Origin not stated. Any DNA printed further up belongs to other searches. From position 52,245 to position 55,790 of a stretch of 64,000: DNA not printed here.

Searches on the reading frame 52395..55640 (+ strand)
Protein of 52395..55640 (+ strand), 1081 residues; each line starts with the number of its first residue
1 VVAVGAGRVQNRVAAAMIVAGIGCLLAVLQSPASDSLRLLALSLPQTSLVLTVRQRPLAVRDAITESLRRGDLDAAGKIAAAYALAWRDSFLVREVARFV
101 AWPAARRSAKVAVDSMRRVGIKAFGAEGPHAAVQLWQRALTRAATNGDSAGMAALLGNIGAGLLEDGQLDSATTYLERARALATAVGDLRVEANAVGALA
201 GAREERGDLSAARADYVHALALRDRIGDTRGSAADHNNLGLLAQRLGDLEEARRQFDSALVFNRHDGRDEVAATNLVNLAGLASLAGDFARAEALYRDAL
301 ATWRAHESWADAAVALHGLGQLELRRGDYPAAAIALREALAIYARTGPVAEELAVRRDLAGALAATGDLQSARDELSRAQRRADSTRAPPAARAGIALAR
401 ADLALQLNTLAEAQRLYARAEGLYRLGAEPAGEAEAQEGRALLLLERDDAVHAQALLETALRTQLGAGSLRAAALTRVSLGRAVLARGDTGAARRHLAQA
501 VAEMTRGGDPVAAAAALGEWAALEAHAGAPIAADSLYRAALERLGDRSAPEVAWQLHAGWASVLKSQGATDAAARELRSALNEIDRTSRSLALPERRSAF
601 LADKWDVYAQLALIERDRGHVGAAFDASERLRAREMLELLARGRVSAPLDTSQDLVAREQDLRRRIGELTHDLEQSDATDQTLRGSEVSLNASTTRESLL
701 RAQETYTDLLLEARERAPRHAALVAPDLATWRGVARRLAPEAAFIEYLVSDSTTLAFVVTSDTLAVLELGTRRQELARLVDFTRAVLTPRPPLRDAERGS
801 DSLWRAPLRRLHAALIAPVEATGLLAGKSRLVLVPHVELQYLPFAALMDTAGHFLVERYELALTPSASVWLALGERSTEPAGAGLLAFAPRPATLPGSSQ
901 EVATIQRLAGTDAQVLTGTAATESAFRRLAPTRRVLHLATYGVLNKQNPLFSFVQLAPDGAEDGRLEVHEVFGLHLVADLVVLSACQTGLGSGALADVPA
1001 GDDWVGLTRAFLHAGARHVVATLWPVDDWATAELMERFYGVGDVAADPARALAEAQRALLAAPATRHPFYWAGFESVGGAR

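Call 3: search_protein_families(library=pfam, proteins=[window:52395-55640:+], max_evalue=0.1)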
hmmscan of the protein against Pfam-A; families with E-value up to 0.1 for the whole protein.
window:52395-55640:+ (1081 aa): 11 families
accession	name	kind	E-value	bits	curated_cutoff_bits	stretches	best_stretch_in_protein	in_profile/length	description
PF12770.12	CHAT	-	1.1e-62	212.6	24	1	806-1078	2-288/289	CHAT domain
PF13424.12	TPR_12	-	4.5e-22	78.5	30.1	3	273-343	3-75/77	Tetratricopeptide repeat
PF17874.7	TPR_MalT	-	4.8e-11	42.9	45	3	236-416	43-224/336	MalT-like TPR region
PF00515.34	TPR_1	-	2e-05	24.6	27.8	1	236-265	4-33/34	Tetratricopeptide repeat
PF07719.23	TPR_2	-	0.0002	21.7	27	2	234-263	2-31/34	Tetratricopeptide repeat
PF14938.12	SNAP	-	0.00045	20.2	25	1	216-334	58-176/282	Soluble NSF attachment protein, SNAP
PF24885.1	TPR_NPHP3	-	0.00066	19.6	100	1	236-345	102-215/239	Nephrocystin-3 TPR domain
PF13374.12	TPR_10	-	0.00067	20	27.5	2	277-305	6-34/42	Tetratricopeptide repeat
PF13432.12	TPR_16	-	0.0024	18.7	32.7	1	286-343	10-61/65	Tetratricopeptide repeat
PF25058.1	ARM_TT21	-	0.0052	17.2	27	0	561-626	14-78/155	Tetratricopeptide repeat protein 21 ARM repeat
PF21325.3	SHPRH_helical-1st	-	0.015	16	27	0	267-307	20-58/95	E3 ubiquitin-protein ligase SHPRH, first helical domain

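Call 4: search_protein_families(library=ncbifam, proteins=[window:52395-55640:+], max_evalue=0.1)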
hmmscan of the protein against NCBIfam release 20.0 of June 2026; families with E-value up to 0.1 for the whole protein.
window:52395-55640:+ (1081 aa): 5 families
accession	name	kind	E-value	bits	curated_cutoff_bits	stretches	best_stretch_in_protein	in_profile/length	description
NF041717.1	HaaA_phane_TPR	equivalog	2.1e-11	42.7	1125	1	104-439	541-877/882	cyclophane-containing RiPP biosynthesis TPR protein HaaT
NF053520.1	HK_Porph_FimS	equivalog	4.6e-08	31.8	600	1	129-202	180-253/618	sensor histidine kinase FimS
TIGR02521.1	type_IV_pilW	equivalog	7.7e-07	28.9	154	1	145-372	23-225/234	type IV pilus biogenesis/stability protein PilW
NF041237.1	CAS_csx29_CRASP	exception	3.1e-05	23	300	1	829-1038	422-624/670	type III-E CRISPR-associated TPR-CHAT protein Csx29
NF033920.0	C39_PA2778_fam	equivalog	0.032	13.6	150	1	298-382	174-253/255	PA2778 family cysteine peptidase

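Call 8: search_protein_families(library=padloc, proteins=[window:52395-55640:+], max_evalue=0.01)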
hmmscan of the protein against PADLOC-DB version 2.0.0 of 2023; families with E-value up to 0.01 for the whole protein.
window:52395-55640:+ (1081 aa): 2 families
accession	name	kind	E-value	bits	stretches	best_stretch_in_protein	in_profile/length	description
PDLC01169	TPR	-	4.4e-07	27.6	1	135-264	95-219/252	TPR repeats containing protein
PDLC03831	BovA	-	0.0085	12.7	0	981-1038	547-595/720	-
